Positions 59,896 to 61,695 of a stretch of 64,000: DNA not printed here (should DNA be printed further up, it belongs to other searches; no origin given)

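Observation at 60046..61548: Radical SAM enzyme fused to a CoaB-like (DFP) domain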

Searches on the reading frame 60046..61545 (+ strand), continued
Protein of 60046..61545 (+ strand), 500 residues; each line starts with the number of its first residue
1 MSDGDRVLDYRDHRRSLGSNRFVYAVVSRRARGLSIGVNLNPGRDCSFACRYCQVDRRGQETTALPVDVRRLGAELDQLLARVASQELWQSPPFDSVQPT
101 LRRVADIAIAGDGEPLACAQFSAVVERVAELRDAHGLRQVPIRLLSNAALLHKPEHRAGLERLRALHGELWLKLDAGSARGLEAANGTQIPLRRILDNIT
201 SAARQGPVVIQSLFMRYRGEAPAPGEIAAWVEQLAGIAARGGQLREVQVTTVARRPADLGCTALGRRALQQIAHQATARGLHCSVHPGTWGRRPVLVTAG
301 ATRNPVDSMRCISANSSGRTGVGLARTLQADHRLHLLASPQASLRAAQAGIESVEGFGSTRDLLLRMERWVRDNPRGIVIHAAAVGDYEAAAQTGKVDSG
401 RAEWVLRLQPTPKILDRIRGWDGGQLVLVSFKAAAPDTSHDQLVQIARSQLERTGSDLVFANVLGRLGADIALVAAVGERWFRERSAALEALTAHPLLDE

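Call 38: fold_search(model_id=the predicted structure, library=pdb)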
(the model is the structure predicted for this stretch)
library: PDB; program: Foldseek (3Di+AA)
matches with E <= 10: 1481; with E <= 0.001: 93
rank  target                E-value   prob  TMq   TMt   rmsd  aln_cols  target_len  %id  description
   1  2gk4_A                1.8e-13  1.00  0.33  0.70   4.8       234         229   26  The Crystal Structure of the DNA/Pantothenate Metabolism Flavoprotein from Streptococcus pneumoniae (released 2006-05-02)
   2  2gk4_B                1.6e-12  1.00  0.32  0.69   5.8       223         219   26  The Crystal Structure of the DNA/Pantothenate Metabolism Flavoprotein from Streptococcus pneumoniae (released 2006-05-02)
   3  6tgv_C                2.2e-12  1.00  0.32  0.40  13.6       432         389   21  Crystal structure of Mycobacterium smegmatis CoaBC in complex with CTP and FMN (released 2020-11-25)
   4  8owq_D                2.1e-11  1.00  0.33  0.67   4.2       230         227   26  Crystal structure of Mycobacterium smegmatis CoaB in complex with CTP and 2-(1-(3,4-dihydroxyphenyl)-5-phenyl-1H-indol (released 2024-05-08)
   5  6th2_B                2.1e-11  1.00  0.33  0.66   4.5       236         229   25  Crystal structure of Mycobacterium smegmatis CoaB in complex with CTP (released 2020-11-25)
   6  6tgv_A                2.1e-11  1.00  0.32  0.40  12.8       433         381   19  Crystal structure of Mycobacterium smegmatis CoaBC in complex with CTP and FMN (released 2020-11-25)
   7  6thc_D                2.2e-11  1.00  0.33  0.68   4.1       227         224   28  Crystal structure of Mycobacterium smegmatis CoaB in complex with CTP and (4-hydroxyphenyl)(2,3,4-trihydroxyphenyl)met (released 2020-11-25)
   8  8owb_D                3.3e-11  1.00  0.34  0.69   4.3       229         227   28  Crystal structure of Mycobacterium smegmatis CoaB in complex with CTP and 2-(5-bromo-1-(4-hydroxyphenyl)-1H-indol-3-yl (released 2024-05-08)
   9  8owq_A                3.3e-11  1.00  0.32  0.71   4.0       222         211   29  Crystal structure of Mycobacterium smegmatis CoaB in complex with CTP and 2-(1-(3,4-dihydroxyphenyl)-5-phenyl-1H-indol (released 2024-05-08)
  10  7edz_A                4.0e-11  1.00  0.32  0.50   6.3       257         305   21  Crystal Structure of human PPCS in complex with P-HoPan and AMPPNP (released 2021-11-24)
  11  4qji_B                4.2e-11  1.00  0.34  0.73   3.7       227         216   27  Crystal Structure of the C-terminal CTP-binding domain of a Phosphopantothenoylcysteine decarboxylase/phosphopantothen (released 2014-07-02)
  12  7edz_C                4.2e-11  1.00  0.32  0.50   5.9       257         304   22  Crystal Structure of human PPCS in complex with P-HoPan and AMPPNP (released 2021-11-24)
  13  6thc_C                5.4e-11  1.00  0.32  0.71   4.0       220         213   28  Crystal structure of Mycobacterium smegmatis CoaB in complex with CTP and (4-hydroxyphenyl)(2,3,4-trihydroxyphenyl)met (released 2020-11-25)
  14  7edz_B                6.0e-11  1.00  0.32  0.50   6.3       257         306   21  Crystal Structure of human PPCS in complex with P-HoPan and AMPPNP (released 2021-11-24)
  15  6th2_A                6.0e-11  1.00  0.33  0.70   4.3       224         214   27  Crystal structure of Mycobacterium smegmatis CoaB in complex with CTP (released 2020-11-25)
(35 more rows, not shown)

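Call 40: find_related_loci(query=A2, collection=genome_contigs, flank=8000)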
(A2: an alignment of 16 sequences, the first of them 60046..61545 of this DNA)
Query A2 (500 aa) in genome_contigs; peptide patterns used: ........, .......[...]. (x = any residue, [..] = any of these).
283 stretches matched a pattern; 156 encode a relative of the query (tblastn E <= 1e-3); the best 80 are kept; 80 distinct loci.
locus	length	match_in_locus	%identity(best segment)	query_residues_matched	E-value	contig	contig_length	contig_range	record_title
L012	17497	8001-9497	63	1-500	0e+0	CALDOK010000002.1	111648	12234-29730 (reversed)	MAG TPA_asm: uncultured proteobacterium isolate ERR2206791_bin.36_CONCOCT_v1.1_MAG genome assembly, contig: ERZ890953.12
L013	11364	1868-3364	62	1-500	0e+0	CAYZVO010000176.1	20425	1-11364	MAG TPA_asm: uncultured Enterobacterales bacterium isolate binchicken_co141_545 genome assembly, contig: NODE_11492_leng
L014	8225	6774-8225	64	1-485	0e+0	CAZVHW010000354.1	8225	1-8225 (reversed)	MAG TPA_asm: uncultured Enterobacterales bacterium isolate SRP308112_co1_406 genome assembly, contig: NODE_16920_length_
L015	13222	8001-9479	61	6-499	0e+0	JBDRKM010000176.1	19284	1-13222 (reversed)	MAG: Pseudomonadota bacterium isolate MEGAHIT-group-1.708 k141_6472570, whole genome shotgun sequence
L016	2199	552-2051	62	1-500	0e+0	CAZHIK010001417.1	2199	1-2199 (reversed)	MAG TPA_asm: uncultured Enterobacterales bacterium isolate SRP167671_co1_110 genome assembly, contig: NODE_61389_length_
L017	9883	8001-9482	60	1-499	0e+0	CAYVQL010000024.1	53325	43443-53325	MAG TPA_asm: uncultured Enterobacterales bacterium isolate SRP077602_co7_23 genome assembly, contig: NODE_2658_length_53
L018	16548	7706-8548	53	7-288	4e-82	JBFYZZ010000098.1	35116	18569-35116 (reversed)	MAG: Deltaproteobacteria bacterium isolate PPR_0452 k121_5263539, whole genome shotgun sequence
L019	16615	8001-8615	61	293-500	3e-69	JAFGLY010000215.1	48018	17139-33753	MAG: Deltaproteobacteria bacterium isolate Zod_Metabat.425 k87_14635511, whole genome shotgun sequence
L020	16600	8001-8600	58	293-494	2e-63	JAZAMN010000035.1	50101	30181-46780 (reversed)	MAG: Myxococcota bacterium isolate XB_MAG94 DB_MAG94_0035, whole genome shotgun sequence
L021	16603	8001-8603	60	287-492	7e-62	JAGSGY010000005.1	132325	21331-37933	MAG: Proteobacteria bacterium isolate GY13CH_bin.7 k141_470574_length_132325_cov_31.5526, whole genome shotgun sequence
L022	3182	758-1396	57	294-497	5e-61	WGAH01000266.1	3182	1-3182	MAG: Deltaproteobacteria bacterium isolate S143_5 k151_252620, whole genome shotgun sequence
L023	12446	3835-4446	57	287-492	2e-60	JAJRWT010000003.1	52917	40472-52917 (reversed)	MAG: Myxococcota bacterium isolate Dive96_bin2.54 k141_234535, whole genome shotgun sequence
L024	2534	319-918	57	293-495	1e-60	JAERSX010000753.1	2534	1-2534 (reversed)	MAG: Deltaproteobacteria bacterium isolate BH17 c_000000008886, whole genome shotgun sequence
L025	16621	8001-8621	55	290-493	7e-60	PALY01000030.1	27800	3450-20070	MAG: Deltaproteobacteria bacterium isolate SAT32 305930, whole genome shotgun sequence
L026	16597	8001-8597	59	293-494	9e-60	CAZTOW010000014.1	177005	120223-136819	MAG TPA_asm: uncultured Enterobacterales bacterium isolate SRP323723_co1_89 genome assembly, contig: NODE_56_length_1770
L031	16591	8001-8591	56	293-492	5e-58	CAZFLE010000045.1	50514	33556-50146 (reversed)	MAG TPA_asm: uncultured Enterobacterales bacterium isolate binchicken_co46_73 genome assembly, contig: NODE_1141_length_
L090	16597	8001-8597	49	294-492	2e-45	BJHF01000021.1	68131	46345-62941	Deltaproteobacteria bacterium LBMAG_Deltaproteobacteria_hypo.bin1 DNA, sequence021, whole genome shotgun sequence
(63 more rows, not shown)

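Call 58: list_cluster_members(proteins=[P0004, P0006, P0020, P0021, P0041, P0049, P0066, P0074, P0085, P0029])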
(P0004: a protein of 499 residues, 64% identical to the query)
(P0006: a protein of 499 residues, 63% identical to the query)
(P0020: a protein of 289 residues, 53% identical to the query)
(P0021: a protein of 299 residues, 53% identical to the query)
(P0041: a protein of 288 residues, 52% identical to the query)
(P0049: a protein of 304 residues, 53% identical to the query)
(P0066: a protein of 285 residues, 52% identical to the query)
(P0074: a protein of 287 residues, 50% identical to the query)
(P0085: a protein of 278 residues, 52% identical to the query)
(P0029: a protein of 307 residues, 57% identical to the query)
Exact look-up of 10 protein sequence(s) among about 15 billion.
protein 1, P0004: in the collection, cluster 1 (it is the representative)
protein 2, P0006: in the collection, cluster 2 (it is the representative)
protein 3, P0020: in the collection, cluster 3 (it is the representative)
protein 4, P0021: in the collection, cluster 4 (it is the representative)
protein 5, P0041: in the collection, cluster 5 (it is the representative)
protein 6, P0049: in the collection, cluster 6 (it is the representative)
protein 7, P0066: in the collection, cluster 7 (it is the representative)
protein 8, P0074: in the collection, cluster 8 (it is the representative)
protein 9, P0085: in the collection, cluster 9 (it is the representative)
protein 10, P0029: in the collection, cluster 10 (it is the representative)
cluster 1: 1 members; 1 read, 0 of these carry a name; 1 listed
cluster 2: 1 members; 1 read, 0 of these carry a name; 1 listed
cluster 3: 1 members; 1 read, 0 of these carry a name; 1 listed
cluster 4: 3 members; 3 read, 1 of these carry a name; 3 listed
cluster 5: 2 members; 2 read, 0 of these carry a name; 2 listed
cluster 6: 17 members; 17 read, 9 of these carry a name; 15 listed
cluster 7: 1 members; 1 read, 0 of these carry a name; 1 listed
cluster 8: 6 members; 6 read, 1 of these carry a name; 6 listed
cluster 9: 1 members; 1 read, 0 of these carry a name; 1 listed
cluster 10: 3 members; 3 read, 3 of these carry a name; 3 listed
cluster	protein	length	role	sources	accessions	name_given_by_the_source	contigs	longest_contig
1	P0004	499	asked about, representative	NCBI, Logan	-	-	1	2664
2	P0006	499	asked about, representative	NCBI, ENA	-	-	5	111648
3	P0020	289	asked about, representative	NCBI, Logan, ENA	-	-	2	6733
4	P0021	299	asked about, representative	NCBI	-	-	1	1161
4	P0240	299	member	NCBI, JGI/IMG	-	wyosine [tRNA(Phe)-imidazoG37] synthetase (radical SAM superfamily)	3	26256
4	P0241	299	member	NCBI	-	-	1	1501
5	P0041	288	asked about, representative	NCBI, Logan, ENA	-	-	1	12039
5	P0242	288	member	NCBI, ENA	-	-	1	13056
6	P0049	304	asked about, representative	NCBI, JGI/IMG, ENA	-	wyosine [tRNA(Phe)-imidazoG37] synthetase (radical SAM superfamily)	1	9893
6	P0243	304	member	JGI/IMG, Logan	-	wyosine [tRNA(Phe)-imidazoG37] synthetase (radical SAM superfamily)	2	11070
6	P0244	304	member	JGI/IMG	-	wyosine [tRNA(Phe)-imidazoG37] synthetase (radical SAM superfamily)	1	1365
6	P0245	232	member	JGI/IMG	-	wyosine [tRNA(Phe)-imidazoG37] synthetase (radical SAM superfamily)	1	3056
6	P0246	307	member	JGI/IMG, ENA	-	wyosine [tRNA(Phe)-imidazoG37] synthetase (radical SAM superfamily)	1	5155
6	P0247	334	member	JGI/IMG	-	wyosine [tRNA(Phe)-imidazoG37] synthetase (radical SAM superfamily)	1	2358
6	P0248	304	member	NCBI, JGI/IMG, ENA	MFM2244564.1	MAG: hypothetical protein RL071_638 [Pseudomonadota bacterium] | wyosine [tRNA(Phe)-imidazoG37] synthetase (radical SAM superfamily)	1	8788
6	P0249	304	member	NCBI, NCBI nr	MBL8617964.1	MAG: radical SAM protein [Deltaproteobacteria bacterium] | radical SAM protein [Deltaproteobacteria bacterium]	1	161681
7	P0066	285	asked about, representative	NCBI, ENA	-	-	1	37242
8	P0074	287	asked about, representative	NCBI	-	-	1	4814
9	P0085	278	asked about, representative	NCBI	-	-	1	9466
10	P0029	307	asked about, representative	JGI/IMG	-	wyosine [tRNA(Phe)-imidazoG37] synthetase (radical SAM superfamily)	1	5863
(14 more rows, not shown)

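Call 59: find_encoding_contigs(protein=P0249, flank=8000, max_places=2)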
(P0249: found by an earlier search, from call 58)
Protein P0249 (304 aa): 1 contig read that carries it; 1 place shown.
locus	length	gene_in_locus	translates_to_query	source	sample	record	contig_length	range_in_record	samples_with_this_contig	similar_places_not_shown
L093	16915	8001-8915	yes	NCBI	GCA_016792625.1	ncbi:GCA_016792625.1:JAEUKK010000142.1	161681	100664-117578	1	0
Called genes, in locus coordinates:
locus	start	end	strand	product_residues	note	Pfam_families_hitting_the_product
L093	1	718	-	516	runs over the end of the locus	PF11563:Protoglobin, PF08448:PAS_4, PF00512:HisKA, PF02518:HATPase_c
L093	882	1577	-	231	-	PF00582:Usp (weak)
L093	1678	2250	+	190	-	-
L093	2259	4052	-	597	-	PF05090:HTTM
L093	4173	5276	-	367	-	PF13192:Thioredoxin_3 (faint), PF13098:Thioredoxin_2 (weak), PF13462:Thioredoxin_4, PF01323:DSBA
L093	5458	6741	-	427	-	PF00756:Esterase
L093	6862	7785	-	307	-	-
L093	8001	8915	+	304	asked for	PF04055:Radical_SAM (faint)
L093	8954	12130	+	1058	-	-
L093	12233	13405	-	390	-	PF03403:PAF-AH_p_II (faint)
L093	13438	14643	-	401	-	PF09594:GT87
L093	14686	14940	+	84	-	-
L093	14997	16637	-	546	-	PF00041:fn3 (faint)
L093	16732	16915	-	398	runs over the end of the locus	-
